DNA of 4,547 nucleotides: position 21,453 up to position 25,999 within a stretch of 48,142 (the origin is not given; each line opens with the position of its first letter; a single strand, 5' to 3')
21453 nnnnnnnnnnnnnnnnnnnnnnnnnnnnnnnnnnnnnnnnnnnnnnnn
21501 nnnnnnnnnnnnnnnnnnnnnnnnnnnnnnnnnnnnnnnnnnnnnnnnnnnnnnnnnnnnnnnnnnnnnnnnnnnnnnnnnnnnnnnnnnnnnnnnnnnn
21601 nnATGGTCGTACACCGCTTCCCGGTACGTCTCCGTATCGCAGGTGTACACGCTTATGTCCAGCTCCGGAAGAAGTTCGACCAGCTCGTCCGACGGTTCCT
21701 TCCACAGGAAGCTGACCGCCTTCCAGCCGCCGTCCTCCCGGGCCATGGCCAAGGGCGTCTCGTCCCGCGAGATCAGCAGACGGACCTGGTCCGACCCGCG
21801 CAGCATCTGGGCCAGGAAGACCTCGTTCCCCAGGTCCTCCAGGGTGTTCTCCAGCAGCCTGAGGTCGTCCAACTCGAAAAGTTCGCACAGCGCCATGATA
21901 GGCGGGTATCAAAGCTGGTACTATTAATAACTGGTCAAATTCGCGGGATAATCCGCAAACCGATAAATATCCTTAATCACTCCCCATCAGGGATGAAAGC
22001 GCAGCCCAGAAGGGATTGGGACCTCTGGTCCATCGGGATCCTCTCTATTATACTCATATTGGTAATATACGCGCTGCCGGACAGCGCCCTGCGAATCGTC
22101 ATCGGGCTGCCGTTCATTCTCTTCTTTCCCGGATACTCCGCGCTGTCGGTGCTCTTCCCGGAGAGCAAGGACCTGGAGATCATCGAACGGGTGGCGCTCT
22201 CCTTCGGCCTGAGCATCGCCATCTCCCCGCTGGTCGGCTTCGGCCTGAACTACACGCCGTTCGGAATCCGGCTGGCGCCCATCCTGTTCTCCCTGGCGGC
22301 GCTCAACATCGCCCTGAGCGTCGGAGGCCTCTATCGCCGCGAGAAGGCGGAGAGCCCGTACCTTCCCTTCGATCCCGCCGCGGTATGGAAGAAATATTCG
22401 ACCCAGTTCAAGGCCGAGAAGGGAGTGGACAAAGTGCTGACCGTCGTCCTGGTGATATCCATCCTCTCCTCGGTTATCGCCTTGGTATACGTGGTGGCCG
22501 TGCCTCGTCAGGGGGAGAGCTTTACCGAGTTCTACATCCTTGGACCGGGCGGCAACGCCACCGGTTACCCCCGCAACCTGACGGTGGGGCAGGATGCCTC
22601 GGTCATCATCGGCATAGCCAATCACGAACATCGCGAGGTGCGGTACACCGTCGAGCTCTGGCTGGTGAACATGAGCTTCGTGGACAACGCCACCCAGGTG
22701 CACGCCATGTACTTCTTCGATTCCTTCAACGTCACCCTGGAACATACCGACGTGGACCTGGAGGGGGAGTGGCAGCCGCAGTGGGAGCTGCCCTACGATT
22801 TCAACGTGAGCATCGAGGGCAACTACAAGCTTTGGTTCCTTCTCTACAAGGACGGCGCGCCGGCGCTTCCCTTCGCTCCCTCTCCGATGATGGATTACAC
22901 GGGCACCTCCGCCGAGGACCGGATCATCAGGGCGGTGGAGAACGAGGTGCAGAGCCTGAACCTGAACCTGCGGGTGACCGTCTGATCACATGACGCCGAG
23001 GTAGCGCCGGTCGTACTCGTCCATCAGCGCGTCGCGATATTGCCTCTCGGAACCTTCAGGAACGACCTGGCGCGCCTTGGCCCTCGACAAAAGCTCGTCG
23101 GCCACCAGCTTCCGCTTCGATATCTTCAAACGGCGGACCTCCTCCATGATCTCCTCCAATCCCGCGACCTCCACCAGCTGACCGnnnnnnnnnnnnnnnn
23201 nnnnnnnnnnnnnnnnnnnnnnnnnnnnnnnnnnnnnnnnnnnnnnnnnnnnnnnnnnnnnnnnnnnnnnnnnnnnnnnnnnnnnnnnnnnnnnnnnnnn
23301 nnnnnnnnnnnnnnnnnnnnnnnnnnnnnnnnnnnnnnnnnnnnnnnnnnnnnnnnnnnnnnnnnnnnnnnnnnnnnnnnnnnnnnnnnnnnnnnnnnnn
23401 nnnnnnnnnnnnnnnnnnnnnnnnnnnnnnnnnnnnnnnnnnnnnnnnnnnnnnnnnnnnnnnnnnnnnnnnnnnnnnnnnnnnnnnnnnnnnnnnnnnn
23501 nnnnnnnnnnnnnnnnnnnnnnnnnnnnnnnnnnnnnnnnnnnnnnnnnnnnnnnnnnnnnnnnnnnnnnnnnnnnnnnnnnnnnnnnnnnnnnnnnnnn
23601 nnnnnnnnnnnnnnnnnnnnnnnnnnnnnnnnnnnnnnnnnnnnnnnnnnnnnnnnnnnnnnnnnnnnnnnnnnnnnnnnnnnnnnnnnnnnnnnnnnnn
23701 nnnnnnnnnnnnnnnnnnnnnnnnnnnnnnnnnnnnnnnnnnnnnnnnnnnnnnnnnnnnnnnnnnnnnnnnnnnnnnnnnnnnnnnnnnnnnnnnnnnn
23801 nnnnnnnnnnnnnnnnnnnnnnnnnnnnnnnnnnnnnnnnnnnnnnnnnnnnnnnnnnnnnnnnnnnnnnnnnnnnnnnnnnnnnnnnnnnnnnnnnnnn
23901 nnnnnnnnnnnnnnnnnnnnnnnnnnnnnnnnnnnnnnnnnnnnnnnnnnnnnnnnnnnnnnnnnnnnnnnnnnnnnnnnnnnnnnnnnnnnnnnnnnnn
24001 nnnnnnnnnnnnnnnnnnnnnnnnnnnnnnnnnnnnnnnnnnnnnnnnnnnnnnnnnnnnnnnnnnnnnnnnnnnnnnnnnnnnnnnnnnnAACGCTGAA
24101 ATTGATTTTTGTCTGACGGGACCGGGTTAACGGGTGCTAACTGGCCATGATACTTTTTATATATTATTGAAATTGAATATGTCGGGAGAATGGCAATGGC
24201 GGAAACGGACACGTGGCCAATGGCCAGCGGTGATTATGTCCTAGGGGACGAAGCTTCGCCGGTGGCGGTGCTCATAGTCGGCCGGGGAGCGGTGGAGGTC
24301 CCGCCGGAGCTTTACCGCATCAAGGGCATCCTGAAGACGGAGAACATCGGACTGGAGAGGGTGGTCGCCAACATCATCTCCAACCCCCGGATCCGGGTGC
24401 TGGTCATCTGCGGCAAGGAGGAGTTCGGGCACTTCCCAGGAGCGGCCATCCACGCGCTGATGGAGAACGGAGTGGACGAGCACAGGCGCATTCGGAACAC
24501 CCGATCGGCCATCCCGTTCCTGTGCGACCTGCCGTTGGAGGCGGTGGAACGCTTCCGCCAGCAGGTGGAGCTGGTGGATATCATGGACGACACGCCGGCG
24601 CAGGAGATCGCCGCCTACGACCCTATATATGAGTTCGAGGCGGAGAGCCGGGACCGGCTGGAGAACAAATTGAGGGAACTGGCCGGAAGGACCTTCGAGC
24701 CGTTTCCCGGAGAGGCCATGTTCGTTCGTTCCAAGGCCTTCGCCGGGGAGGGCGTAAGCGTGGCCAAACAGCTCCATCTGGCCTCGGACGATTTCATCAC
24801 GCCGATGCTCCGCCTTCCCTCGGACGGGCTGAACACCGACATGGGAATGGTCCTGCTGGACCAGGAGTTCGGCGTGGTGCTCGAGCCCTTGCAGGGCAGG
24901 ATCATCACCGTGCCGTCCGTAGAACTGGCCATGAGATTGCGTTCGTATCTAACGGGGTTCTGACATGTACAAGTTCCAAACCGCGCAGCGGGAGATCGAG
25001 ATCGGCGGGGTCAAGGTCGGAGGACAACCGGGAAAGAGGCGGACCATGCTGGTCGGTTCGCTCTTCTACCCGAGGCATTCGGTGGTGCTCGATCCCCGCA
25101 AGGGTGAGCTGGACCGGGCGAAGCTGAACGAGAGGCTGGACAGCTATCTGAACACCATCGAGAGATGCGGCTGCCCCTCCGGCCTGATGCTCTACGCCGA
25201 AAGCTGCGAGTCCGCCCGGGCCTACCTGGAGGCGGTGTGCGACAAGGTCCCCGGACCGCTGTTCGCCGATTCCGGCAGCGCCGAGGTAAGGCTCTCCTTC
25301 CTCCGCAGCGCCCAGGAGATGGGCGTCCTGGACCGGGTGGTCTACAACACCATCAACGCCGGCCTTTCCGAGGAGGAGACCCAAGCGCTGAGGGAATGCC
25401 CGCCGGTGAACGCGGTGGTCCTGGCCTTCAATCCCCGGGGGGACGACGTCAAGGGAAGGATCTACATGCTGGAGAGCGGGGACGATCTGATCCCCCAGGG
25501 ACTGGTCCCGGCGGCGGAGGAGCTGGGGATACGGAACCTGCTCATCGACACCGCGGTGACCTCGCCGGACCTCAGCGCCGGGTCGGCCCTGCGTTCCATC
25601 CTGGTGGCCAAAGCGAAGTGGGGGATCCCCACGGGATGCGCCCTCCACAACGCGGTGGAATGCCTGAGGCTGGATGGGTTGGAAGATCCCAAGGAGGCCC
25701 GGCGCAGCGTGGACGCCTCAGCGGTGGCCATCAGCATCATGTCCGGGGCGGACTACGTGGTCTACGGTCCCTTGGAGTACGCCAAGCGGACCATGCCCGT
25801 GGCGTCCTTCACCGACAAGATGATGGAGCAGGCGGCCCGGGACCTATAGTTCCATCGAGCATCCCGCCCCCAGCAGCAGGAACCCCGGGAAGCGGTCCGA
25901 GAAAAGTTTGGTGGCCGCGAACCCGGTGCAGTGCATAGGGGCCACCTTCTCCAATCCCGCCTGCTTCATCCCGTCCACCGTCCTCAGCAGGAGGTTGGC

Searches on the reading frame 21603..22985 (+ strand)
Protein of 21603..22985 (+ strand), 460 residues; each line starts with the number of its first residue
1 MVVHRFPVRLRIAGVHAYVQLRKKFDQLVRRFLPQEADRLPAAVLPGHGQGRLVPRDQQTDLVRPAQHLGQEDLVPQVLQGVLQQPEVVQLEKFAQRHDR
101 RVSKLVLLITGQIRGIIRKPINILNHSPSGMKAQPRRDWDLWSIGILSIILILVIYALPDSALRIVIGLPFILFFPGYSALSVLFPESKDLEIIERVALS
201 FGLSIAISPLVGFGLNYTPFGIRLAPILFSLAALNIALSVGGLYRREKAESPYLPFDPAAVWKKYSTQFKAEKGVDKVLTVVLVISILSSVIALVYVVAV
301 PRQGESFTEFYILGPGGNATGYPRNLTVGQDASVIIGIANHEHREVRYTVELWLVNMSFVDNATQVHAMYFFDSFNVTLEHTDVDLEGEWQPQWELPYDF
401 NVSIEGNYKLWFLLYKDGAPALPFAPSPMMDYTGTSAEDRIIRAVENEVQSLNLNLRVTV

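Call 28: search_protein_families(library=pfam, proteins=[window:21603-22985:+], max_evalue=0.001)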
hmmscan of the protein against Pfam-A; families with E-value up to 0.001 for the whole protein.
window:21603-22985:+ (460 aa): 2 families
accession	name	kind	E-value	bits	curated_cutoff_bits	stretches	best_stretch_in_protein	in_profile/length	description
PF07760.16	DUF1616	-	3.5e-77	260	31.6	1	146-425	5-295/307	Protein of unknown function (DUF1616)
PF11992.13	TgpA_N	-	0.0003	20.4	30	1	172-333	77-213/333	TgpA N-terminal domain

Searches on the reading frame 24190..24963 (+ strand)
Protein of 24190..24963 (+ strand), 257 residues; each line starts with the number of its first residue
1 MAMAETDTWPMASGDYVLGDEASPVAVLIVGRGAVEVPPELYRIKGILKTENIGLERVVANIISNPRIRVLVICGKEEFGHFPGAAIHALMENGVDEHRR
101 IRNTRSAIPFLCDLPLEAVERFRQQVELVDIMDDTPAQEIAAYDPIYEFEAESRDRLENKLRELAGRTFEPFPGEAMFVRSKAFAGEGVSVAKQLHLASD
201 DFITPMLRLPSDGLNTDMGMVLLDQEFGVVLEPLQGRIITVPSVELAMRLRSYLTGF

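Call 28: search_protein_families(library=pfam, proteins=[window:24190-24963:+], max_evalue=0.001)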
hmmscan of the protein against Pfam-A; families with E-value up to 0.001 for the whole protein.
window:24190-24963:+ (257 aa): 1 family
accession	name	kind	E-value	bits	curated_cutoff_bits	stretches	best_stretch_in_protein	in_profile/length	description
PF04208.19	MtrA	-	7.9e-42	143.3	25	1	6-142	5-143/173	Tetrahydromethanopterin S-methyltransferase, subunit A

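Call 38: search_protein_families(library=ncbifam, proteins=[window:24190-24963:+], max_evalue=0.001)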
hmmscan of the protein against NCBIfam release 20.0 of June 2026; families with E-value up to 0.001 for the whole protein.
window:24190-24963:+ (257 aa): 4 families
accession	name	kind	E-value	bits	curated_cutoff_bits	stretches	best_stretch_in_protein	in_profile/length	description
NF002126.0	PRK00964.1-4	subfamily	2.4e-45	154.4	161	1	6-177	8-179/186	tetrahydromethanopterin S-methyltransferase subunit A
TIGR01111.1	mtrA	equivalog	3e-37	128.5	249.15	1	7-141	9-145/238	tetrahydromethanopterin S-methyltransferase subunit A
NF010654.0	PRK14053.1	equivalog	5.4e-35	120.6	279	1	6-142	5-139/197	methyltransferase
NF002128.0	PRK00964.1-6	equivalog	4.2e-29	101.9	568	1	5-142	108-253/390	tetrahydromethanopterin S-methyltransferase subunit A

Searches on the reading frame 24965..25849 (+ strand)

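Call 28: search_protein_families(library=pfam, proteins=[window:24965-25849:+], max_evalue=0.001)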
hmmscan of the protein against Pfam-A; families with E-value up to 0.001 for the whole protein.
window:24965-25849:+ (294 aa): 1 family
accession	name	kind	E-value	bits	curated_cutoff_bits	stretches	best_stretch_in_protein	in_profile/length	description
PF02007.24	MtrH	-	3.3e-66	223.9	22.8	1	8-293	3-293/299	Tetrahydromethanopterin S-methyltransferase MtrH subunit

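Call 38: search_protein_families(library=ncbifam, proteins=[window:24965-25849:+], max_evalue=0.001)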
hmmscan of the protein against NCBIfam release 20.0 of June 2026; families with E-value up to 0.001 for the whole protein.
window:24965-25849:+ (294 aa): 3 families
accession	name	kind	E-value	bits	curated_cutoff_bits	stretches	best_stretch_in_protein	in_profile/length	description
TIGR01114.1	mtrH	equivalog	4.5e-67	226.4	271.4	1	1-294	1-299/314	tetrahydromethanopterin S-methyltransferase subunit H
NF002142.0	PRK00979.1-1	subfamily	1.9e-62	211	287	1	3-293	1-283/306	tetrahydromethanopterin S-methyltransferase subunit H family protein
NF047990.1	Co_MTase_MtgA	equivalog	3.2e-46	158.3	550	1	1-288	1-285/306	[methyl-Co(III) glycine betaine-specific corrinoid protein]--tetrahydrofolate methyltransferase MtgA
